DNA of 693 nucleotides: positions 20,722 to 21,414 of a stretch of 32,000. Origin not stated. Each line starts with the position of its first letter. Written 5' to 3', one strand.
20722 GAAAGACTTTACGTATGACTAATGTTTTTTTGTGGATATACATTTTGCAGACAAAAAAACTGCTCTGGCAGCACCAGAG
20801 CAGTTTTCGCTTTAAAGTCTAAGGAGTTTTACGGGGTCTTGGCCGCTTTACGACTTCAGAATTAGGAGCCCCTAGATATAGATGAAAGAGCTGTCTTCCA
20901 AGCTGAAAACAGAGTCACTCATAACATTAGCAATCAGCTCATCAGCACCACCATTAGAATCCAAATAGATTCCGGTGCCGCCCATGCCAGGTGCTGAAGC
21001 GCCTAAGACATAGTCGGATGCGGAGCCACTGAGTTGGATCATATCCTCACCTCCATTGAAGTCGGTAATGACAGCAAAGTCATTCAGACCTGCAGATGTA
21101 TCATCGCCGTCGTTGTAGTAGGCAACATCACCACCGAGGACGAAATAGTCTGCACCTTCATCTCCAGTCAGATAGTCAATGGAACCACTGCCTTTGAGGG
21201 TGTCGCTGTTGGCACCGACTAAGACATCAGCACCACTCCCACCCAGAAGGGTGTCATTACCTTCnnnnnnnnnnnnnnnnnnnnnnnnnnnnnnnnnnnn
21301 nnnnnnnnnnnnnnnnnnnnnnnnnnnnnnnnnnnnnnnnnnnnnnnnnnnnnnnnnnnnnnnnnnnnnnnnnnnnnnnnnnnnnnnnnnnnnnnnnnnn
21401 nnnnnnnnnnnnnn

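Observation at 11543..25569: Self-contained T1SS island: two divergent RTX-type cargo genes flank a PPIase-ABC-HlyD operon and a pair of unknown small ORFs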

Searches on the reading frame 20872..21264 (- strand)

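Call 83: search_protein_families(library=pfam, proteins=[window:20872-21264:-], max_evalue=5)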
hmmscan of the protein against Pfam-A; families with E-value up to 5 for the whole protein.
window:20872-21264:- (130 aa): 2 families
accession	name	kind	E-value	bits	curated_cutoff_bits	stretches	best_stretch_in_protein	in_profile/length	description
PF00353.25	HemolysinCabind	-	1.2e-05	25.6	23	2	2-17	14-29/36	RTX calcium-binding nonapeptide repeat (4 copies)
PF08548.17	Peptidase_M10_C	-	0.0012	19.1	20.7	1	7-80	85-131/193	Peptidase M10 serralysin C terminal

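Call 84: search_protein_families(library=ncbifam, proteins=[window:20872-21264:-], max_evalue=1)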
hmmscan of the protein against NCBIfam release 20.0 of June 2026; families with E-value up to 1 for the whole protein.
window:20872-21264:- (130 aa): 2 families
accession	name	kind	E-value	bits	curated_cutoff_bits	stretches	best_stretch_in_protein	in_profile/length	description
NF035945.1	Zn_serralysin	subfamily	5.5e-06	25.8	500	1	7-82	323-399/462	serralysin family metalloprotease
NF033943.0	RTX_toxin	subfamily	0.018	13.3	1000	1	2-113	695-812/930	RTX family hemolysin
